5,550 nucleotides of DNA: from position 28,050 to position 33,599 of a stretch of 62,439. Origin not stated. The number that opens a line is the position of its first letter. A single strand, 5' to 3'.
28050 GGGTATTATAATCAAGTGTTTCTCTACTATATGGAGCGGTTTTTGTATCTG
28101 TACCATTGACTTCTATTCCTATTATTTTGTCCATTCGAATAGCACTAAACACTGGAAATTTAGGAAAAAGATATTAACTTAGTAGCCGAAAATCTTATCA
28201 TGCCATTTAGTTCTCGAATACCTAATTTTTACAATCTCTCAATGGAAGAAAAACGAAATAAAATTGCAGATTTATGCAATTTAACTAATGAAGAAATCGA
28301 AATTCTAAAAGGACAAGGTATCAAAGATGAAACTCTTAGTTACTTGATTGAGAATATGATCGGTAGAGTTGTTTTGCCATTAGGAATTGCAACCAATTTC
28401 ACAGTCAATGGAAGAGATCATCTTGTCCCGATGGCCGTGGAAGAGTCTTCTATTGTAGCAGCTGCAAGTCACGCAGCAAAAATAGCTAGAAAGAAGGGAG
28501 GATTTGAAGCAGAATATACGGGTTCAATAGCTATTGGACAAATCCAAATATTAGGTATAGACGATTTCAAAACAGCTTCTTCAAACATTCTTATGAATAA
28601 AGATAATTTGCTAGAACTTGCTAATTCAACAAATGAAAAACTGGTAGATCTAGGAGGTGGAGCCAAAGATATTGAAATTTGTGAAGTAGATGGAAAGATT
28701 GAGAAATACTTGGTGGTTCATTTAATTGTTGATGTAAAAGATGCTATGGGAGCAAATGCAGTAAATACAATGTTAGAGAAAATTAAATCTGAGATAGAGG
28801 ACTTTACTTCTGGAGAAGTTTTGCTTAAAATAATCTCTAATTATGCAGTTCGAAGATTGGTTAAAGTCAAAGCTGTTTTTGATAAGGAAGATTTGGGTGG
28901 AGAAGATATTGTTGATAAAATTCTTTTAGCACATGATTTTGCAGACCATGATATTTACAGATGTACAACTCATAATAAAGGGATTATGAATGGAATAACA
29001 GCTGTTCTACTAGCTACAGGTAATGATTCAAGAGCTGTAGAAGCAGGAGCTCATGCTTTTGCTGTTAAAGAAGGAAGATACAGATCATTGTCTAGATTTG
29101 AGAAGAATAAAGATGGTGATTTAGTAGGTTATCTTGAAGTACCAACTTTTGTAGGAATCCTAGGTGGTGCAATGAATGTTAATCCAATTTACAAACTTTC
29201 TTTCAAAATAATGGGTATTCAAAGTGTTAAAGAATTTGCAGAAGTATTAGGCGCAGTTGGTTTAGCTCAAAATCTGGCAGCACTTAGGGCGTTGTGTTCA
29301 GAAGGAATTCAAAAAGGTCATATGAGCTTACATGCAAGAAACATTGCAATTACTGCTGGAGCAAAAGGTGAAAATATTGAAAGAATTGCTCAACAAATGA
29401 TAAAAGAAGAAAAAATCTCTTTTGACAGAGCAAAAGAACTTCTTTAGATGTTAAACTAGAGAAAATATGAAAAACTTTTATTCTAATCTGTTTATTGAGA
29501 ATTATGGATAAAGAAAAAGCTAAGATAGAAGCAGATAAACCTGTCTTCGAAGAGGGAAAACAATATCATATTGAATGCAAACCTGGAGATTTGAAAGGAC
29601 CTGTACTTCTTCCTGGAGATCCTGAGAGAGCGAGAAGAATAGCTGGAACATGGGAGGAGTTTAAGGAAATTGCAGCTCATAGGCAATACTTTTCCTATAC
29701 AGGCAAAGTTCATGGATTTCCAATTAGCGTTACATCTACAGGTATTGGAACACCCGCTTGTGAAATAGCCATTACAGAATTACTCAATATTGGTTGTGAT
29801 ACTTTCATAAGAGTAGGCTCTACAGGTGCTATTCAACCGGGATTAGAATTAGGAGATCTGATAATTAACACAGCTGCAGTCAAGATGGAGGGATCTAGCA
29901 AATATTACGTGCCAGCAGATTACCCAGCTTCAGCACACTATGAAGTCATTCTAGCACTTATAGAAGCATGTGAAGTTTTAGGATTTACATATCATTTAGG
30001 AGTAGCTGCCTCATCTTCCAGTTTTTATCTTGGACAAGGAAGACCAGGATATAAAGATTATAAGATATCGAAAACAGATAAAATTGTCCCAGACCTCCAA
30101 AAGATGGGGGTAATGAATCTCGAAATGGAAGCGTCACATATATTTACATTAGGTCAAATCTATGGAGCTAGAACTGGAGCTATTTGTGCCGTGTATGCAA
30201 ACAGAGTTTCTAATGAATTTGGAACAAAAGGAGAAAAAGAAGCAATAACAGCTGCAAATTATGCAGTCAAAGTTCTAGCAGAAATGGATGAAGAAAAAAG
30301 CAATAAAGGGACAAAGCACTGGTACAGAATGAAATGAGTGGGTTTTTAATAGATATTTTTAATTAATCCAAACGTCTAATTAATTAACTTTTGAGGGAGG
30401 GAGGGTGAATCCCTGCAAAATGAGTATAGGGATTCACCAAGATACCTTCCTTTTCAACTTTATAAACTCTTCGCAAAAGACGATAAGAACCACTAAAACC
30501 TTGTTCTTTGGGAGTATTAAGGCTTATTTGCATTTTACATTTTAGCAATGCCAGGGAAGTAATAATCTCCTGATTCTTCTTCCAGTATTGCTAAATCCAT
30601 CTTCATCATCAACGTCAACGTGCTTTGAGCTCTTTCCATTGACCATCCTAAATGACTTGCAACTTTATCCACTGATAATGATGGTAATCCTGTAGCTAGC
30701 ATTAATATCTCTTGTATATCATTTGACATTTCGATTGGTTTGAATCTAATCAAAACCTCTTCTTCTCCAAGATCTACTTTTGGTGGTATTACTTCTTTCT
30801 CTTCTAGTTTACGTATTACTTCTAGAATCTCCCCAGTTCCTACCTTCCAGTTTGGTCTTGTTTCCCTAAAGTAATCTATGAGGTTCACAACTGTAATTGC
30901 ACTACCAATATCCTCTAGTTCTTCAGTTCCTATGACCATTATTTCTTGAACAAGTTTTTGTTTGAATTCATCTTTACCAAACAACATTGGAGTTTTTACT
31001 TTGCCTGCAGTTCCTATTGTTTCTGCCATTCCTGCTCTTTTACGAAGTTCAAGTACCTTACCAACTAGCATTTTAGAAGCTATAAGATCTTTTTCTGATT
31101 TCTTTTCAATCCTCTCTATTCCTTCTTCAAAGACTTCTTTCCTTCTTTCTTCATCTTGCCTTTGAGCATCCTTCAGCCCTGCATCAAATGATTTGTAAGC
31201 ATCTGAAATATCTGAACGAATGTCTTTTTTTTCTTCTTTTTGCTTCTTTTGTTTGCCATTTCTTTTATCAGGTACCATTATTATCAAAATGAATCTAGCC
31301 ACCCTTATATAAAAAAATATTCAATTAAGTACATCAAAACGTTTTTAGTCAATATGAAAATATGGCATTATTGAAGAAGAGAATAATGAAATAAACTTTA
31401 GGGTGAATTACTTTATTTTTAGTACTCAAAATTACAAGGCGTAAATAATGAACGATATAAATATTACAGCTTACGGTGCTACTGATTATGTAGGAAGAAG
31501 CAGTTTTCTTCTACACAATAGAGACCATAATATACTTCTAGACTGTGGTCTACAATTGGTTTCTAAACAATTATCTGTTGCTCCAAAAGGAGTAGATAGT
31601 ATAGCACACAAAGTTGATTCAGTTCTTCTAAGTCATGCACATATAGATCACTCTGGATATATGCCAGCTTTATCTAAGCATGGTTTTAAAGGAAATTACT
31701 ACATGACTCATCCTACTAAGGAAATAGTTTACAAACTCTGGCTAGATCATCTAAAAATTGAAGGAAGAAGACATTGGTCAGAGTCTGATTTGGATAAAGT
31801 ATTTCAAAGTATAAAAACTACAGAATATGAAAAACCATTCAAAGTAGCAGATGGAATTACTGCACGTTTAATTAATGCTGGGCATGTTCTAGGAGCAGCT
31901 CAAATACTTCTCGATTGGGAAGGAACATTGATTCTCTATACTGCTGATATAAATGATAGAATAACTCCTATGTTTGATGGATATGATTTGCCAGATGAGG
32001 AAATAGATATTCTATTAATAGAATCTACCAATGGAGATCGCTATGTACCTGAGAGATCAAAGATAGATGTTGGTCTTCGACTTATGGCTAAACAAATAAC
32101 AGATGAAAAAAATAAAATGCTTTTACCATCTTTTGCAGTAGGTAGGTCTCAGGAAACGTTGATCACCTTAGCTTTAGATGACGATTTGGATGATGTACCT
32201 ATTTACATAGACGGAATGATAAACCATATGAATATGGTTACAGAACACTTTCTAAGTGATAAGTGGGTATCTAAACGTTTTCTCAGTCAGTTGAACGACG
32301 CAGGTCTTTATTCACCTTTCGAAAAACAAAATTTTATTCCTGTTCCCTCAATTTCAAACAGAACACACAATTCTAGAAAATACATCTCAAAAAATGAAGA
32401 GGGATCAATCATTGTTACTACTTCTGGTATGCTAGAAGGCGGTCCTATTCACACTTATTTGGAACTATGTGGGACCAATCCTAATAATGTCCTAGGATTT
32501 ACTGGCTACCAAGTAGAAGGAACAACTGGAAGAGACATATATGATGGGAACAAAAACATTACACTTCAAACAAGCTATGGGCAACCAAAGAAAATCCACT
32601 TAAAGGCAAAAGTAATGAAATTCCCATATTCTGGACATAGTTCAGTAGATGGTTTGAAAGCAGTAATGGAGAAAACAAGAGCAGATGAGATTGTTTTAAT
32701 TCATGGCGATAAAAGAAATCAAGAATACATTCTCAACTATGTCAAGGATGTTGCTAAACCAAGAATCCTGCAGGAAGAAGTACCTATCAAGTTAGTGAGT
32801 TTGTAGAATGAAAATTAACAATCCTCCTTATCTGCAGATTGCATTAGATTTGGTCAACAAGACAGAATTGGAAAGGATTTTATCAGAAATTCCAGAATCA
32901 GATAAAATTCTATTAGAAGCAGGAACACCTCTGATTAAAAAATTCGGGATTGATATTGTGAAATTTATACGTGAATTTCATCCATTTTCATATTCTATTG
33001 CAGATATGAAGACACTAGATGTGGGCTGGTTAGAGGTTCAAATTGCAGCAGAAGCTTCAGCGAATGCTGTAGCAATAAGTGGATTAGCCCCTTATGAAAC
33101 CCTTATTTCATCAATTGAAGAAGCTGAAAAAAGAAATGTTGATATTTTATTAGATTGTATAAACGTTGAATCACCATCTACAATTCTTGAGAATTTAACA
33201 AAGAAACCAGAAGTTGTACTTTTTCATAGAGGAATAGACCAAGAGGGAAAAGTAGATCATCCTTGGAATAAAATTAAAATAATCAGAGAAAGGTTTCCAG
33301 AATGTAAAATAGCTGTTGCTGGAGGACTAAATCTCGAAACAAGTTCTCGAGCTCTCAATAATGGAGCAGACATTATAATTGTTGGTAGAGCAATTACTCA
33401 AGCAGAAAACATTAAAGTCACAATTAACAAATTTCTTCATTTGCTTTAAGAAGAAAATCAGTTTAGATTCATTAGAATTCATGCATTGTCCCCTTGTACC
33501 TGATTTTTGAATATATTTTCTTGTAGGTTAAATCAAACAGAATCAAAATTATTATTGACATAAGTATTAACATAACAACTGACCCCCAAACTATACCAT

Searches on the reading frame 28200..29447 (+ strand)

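Call 57: search_protein_families(library=pfam, proteins=[window:28200-29447:+], max_evalue=0.001)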
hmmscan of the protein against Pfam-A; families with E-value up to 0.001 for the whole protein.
window:28200-29447:+ (415 aa): 1 family
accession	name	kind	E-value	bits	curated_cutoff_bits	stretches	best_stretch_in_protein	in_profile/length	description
PF00368.23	HMG-CoA_red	-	1.3e-103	347.4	27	1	15-379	2-368/368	Hydroxymethylglutaryl-coenzyme A reductase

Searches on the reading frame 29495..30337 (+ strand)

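Call 57: search_protein_families(library=pfam, proteins=[window:29495-30337:+], max_evalue=0.001)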
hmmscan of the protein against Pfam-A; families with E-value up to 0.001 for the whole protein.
window:29495-30337:+ (280 aa): 1 family
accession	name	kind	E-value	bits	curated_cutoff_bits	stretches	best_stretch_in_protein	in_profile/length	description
PF01048.26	PNP_UDP_1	-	4.3e-36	124.9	25.1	1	37-261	3-232/233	Phosphorylase superfamily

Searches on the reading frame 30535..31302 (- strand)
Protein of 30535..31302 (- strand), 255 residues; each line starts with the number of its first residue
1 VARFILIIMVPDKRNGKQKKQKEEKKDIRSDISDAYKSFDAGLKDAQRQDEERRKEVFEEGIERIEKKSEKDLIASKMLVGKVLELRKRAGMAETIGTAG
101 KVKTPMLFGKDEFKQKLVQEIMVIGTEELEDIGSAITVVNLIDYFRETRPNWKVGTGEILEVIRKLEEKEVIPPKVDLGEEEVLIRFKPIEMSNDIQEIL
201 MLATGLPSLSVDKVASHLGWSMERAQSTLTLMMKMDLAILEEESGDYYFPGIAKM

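Call 57: search_protein_families(library=pfam, proteins=[window:30535-31302:-], max_evalue=0.001)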
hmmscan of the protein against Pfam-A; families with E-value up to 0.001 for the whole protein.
window:30535-31302:- (255 aa): 1 family
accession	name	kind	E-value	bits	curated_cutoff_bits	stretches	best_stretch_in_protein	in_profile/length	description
PF04157.22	EAP30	-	1.1e-07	32.2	26.8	1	48-240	25-217/219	EAP30/Vps36 family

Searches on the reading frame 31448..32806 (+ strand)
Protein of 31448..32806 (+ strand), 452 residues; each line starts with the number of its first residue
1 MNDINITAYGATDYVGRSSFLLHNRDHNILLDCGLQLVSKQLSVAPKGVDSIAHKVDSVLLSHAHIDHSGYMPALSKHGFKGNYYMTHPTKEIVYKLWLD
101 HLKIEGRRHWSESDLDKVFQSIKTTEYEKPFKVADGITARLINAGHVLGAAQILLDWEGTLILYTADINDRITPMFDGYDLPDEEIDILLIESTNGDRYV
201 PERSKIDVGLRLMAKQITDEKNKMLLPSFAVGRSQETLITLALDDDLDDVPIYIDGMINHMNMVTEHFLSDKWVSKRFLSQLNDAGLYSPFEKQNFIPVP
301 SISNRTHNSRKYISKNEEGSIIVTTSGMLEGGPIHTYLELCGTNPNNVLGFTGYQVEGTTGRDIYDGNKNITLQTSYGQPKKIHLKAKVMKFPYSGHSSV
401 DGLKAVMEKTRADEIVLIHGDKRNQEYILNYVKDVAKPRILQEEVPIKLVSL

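Call 57: search_protein_families(library=pfam, proteins=[window:31448-32806:+], max_evalue=0.001)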
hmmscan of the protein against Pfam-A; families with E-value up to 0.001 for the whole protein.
window:31448-32806:+ (452 aa): 6 families
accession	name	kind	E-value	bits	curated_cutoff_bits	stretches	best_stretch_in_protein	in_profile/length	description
PF10996.14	Beta-Casp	-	4.7e-17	63.1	27.7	1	247-364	17-120/120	Beta-Casp domain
PF16661.11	Lactamase_B_6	-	3.1e-14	53.3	27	1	24-181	4-175/193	Metallo-beta-lactamase superfamily domain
PF12706.13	Lactamase_B_2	-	1e-08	35.5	27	1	27-145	1-111/200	Beta-lactamase superfamily domain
PF07521.17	RMMBL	-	4e-08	33.6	21.6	1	383-432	2-52/63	Zn-dependent metallo-hydrolase RNA specificity domain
PF00753.33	Lactamase_B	-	7.5e-07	29.7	22.7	1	16-167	5-149/196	Metallo-beta-lactamase superfamily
PF13483.12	Lactamase_B_3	-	8.2e-06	26.3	24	1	14-69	4-50/160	Beta-lactamase superfamily domain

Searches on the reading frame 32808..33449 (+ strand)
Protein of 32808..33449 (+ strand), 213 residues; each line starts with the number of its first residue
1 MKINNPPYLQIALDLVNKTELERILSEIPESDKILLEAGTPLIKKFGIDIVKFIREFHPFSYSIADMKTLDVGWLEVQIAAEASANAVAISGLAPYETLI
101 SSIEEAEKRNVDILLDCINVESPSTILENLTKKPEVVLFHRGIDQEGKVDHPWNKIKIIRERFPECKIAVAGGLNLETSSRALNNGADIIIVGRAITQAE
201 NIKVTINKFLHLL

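Call 58: search_protein_families(library=pfam, proteins=[window:32808-33449:+], max_evalue=0.001)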
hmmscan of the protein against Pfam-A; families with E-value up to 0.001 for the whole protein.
window:32808-33449:+ (213 aa): 3 families
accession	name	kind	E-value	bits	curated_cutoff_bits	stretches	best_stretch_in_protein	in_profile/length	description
PF00215.30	OMPdecase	-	1.8e-29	103.6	27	1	7-207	1-219/221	Orotidine 5'-phosphate decarboxylase / HUMPS family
PF00834.25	Ribul_P_3_epim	-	5e-05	23.2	21.1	1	119-196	113-197/198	Ribulose-phosphate 3 epimerase family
PF01729.25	QRPTase_C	-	0.00023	21.4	23.1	1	97-202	67-164/169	Quinolinate phosphoribosyl transferase, C-terminal domain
